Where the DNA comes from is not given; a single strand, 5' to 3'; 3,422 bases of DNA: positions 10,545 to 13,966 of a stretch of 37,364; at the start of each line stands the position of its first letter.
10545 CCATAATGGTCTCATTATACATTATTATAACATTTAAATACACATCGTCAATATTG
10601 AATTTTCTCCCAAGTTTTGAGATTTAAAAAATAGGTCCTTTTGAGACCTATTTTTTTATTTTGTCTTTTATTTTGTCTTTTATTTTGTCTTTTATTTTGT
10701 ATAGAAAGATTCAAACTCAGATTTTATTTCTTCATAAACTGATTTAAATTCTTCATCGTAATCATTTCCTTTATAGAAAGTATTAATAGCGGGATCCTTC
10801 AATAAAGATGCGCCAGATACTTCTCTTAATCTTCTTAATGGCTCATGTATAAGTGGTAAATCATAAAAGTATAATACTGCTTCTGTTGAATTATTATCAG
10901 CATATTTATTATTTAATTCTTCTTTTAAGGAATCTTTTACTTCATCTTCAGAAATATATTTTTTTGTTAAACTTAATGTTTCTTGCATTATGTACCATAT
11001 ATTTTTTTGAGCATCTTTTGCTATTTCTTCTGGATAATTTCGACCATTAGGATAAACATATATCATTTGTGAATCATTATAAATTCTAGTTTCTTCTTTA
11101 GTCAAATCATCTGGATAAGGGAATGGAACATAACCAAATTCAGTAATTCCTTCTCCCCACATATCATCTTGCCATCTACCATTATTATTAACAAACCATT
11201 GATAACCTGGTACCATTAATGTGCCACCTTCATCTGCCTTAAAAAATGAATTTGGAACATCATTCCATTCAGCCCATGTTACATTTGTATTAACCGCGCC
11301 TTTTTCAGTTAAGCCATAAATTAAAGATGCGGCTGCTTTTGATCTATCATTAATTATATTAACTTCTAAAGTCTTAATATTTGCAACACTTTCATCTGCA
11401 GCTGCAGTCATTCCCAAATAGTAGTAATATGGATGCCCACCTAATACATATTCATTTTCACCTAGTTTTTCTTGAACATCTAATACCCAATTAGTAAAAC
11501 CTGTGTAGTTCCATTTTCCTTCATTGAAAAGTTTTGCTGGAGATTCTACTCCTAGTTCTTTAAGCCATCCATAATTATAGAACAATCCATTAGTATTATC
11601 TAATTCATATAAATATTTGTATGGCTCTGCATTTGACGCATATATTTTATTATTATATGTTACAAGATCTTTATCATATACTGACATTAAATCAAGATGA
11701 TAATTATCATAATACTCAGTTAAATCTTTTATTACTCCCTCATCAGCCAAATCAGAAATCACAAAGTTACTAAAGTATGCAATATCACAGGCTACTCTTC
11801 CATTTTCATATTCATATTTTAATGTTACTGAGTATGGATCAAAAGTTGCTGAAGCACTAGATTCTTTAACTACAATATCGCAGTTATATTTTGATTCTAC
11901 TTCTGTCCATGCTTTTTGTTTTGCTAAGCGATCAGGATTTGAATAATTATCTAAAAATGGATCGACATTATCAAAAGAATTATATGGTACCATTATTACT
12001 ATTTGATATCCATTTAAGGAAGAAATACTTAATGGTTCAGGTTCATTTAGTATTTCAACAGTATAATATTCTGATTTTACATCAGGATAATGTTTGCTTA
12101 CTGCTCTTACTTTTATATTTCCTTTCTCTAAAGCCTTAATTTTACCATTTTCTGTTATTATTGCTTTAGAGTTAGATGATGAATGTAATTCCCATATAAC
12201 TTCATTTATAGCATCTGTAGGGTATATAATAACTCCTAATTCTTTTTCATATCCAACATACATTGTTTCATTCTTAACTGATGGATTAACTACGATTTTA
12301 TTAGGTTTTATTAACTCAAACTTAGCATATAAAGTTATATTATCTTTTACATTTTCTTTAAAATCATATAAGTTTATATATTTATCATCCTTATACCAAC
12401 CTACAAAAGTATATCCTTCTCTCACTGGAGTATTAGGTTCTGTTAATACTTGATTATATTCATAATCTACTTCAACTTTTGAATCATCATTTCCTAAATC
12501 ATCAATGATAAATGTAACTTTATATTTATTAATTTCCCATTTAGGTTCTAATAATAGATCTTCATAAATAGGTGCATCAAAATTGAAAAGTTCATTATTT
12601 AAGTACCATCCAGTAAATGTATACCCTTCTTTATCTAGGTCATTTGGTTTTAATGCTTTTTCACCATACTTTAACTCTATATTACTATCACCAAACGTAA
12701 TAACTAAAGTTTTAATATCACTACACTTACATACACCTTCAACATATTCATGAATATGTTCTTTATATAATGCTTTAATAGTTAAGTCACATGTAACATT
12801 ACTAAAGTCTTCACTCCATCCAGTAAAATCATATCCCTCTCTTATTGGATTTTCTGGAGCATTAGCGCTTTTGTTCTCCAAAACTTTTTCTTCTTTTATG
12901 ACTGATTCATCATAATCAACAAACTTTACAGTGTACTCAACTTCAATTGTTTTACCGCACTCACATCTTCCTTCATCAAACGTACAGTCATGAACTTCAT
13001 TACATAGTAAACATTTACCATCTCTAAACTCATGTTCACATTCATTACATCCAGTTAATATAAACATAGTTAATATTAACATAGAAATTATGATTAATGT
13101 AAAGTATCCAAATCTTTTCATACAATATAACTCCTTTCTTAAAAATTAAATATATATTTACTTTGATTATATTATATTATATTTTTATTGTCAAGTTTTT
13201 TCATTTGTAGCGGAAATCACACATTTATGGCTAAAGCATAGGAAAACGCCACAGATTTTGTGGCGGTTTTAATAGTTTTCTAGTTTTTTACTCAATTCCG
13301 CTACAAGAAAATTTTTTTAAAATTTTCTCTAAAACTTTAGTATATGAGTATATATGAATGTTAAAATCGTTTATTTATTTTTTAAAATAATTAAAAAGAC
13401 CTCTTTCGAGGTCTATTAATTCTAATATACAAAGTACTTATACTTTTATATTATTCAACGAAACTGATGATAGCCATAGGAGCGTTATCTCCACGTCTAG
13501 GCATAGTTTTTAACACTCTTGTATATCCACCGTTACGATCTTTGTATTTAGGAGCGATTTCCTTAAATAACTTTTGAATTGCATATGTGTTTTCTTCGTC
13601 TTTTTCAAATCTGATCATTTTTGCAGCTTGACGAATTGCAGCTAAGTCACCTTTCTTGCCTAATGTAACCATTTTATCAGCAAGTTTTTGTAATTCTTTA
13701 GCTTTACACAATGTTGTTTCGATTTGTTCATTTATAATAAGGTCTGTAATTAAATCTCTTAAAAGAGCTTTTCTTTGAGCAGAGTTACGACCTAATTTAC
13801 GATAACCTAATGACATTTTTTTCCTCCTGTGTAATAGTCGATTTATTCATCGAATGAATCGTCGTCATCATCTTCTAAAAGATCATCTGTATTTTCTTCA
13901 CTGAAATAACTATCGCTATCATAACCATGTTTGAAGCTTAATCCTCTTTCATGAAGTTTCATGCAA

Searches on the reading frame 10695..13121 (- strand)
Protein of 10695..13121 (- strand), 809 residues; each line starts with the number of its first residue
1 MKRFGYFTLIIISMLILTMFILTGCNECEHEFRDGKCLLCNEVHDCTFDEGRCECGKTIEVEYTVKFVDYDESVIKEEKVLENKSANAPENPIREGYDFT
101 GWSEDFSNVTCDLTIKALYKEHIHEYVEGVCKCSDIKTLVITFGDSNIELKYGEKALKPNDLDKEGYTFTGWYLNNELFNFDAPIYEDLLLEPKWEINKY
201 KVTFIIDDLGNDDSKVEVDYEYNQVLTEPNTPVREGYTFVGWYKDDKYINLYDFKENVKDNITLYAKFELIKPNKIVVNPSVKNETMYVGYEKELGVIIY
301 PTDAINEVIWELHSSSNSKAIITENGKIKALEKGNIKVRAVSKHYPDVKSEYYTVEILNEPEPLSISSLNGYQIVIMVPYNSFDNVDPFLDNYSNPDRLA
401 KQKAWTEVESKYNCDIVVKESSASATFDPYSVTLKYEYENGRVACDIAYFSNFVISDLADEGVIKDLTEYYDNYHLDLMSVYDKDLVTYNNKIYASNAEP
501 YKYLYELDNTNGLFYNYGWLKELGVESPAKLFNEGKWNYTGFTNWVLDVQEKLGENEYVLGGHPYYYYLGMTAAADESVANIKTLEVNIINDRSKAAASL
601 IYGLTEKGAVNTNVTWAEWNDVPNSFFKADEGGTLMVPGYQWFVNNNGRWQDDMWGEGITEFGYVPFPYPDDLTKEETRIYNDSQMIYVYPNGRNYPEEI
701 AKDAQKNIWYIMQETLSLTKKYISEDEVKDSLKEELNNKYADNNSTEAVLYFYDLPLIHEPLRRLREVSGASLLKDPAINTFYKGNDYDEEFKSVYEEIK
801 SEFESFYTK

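Call 92: search_protein_families(library=pfam, proteins=[window:10695-13121:-], max_evalue=0.001)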
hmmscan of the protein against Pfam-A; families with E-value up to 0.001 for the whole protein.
window:10695-13121:- (809 aa): 3 families
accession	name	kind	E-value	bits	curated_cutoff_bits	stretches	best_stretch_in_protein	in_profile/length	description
PF09479.16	Flg_new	-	1.9e-33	114.8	27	3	200-267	1-65/65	Listeria-Bacteroides repeat domain (List_Bact_rpt)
PF18998.6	Flg_new_2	-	1.2e-06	28.9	23.6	0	234-271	32-72/73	Divergent InlB B-repeat domain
PF02368.24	Big_2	-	1.7e-06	28.3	22.8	1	284-344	11-70/79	Bacterial Ig-like domain (group 2)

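Call 93: search_protein_families(library=padloc, proteins=[window:10695-13121:-], max_evalue=0.001)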
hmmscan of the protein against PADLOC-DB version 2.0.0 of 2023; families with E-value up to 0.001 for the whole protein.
window:10695-13121:- (809 aa): 0 families

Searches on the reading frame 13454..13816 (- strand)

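Call 92: search_protein_families(library=pfam, proteins=[window:13454-13816:-], max_evalue=0.001)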
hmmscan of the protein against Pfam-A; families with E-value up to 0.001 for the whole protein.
window:13454-13816:- (121 aa): 1 family
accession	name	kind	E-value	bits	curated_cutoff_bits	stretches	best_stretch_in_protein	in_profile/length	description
PF01196.24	Ribosomal_L17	-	4.1e-37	127.4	27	1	18-120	1-97/97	Ribosomal protein L17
